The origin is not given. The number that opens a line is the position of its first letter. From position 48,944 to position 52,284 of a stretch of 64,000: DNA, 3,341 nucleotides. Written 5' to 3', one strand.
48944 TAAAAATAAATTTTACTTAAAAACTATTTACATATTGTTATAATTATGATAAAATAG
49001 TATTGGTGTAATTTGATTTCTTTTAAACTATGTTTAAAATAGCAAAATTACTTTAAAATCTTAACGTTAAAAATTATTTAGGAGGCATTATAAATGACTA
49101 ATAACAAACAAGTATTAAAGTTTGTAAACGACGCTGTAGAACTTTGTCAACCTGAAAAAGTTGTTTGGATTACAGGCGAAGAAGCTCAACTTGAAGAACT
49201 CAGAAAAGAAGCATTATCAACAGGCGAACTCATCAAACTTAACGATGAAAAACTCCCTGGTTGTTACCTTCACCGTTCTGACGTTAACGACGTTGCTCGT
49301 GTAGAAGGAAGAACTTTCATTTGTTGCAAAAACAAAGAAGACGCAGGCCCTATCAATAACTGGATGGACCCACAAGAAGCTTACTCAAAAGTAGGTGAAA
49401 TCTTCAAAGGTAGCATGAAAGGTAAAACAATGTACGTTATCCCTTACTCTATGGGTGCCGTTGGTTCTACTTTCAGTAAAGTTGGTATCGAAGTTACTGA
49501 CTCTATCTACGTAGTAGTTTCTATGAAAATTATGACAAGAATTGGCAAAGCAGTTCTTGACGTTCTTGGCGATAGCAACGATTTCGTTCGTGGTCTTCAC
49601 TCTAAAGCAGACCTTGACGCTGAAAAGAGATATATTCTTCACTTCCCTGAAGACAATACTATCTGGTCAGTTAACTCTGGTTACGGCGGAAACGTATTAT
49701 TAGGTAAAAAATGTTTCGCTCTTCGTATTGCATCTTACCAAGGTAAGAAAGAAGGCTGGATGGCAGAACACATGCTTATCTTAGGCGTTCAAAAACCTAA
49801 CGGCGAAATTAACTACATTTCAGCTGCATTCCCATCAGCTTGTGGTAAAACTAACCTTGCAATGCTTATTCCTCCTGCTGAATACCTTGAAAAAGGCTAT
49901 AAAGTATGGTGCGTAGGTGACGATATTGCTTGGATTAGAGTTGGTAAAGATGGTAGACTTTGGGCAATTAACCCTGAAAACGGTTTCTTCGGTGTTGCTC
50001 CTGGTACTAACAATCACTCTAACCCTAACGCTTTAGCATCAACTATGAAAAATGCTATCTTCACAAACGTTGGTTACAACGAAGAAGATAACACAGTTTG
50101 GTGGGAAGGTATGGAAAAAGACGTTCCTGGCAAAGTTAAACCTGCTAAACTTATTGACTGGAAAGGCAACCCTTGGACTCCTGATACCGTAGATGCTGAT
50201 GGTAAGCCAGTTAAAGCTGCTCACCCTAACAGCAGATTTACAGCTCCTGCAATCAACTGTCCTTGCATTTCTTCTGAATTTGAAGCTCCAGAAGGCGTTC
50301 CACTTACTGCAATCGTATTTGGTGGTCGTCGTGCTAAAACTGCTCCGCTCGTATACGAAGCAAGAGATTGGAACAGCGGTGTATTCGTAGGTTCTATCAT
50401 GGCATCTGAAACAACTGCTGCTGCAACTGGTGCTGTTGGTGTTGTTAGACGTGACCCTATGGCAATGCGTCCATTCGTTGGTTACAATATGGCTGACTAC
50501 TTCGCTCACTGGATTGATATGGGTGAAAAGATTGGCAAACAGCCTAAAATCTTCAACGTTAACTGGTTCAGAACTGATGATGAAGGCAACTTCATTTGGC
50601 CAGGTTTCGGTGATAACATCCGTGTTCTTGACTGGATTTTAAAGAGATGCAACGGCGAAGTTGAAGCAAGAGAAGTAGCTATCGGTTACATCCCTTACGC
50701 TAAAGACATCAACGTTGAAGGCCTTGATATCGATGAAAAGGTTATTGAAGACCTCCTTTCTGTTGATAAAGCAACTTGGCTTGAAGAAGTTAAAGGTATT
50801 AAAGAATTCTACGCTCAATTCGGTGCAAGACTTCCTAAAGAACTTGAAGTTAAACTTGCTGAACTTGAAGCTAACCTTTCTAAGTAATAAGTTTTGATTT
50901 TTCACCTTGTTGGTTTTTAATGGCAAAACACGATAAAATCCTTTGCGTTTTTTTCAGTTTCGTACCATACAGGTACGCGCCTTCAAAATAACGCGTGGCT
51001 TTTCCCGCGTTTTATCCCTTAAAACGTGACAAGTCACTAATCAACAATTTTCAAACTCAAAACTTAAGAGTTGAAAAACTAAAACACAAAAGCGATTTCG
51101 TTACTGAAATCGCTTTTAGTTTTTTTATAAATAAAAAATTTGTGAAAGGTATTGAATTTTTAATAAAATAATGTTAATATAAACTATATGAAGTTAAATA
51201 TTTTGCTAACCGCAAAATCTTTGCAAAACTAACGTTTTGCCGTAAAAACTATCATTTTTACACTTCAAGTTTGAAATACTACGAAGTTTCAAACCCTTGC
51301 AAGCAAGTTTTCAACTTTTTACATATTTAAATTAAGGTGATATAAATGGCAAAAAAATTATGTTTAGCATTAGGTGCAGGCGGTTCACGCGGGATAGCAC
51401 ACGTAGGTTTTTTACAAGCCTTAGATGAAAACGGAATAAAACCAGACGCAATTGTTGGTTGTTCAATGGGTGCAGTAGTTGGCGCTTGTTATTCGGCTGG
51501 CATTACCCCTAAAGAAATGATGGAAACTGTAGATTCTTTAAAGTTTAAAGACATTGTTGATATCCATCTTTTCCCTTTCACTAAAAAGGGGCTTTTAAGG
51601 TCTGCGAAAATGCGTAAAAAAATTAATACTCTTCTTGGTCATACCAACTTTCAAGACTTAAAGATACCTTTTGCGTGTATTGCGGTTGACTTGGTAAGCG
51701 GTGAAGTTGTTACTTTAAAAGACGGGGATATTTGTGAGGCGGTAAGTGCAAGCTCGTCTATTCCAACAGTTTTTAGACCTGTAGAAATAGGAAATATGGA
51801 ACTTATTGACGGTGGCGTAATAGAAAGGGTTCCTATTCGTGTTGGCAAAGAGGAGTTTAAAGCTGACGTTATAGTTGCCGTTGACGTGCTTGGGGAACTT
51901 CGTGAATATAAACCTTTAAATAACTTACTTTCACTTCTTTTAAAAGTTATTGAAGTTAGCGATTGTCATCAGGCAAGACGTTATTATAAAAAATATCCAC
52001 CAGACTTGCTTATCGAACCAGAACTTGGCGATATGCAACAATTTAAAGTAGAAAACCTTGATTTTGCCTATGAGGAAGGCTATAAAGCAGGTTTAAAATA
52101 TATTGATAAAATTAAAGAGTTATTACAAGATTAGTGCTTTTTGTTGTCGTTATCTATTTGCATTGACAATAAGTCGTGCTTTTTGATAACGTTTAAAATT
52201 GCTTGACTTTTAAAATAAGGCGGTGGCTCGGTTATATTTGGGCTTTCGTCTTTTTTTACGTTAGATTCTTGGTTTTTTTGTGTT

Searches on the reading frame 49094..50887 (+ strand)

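Call 69: search_protein_families(library=pfam, proteins=[window:49094-50887:+], max_evalue=0.00001)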
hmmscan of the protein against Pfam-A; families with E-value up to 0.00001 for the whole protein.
window:49094-50887:+ (597 aa): 2 families
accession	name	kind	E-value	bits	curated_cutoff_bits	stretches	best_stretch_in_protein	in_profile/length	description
PF00821.23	PEPCK_GTP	-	1.1e-161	538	23.8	1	222-593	1-356/357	Phosphoenolpyruvate carboxykinase C-terminal P-loop domain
PF17297.7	PEPCK_N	-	3.3e-91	305.2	23.8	1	9-217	1-217/218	Phosphoenolpyruvate carboxykinase N-terminal domain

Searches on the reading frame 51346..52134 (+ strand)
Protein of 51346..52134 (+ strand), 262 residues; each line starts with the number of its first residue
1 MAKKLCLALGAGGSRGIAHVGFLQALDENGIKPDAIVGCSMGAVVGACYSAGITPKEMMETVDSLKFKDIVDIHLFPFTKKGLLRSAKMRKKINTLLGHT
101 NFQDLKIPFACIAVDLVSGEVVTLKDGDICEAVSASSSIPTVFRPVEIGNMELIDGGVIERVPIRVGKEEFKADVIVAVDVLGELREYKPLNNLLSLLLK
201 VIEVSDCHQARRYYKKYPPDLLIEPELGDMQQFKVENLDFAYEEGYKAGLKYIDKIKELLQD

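Call 69: search_protein_families(library=pfam, proteins=[window:51346-52134:+], max_evalue=0.00001)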
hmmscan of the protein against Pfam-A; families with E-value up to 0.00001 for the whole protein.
window:51346-52134:+ (262 aa): 1 family
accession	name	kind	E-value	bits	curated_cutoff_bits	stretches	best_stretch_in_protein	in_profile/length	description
PF01734.28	Patatin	-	7.5e-36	124.6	27.7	1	7-165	1-188/191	Patatin-like phospholipase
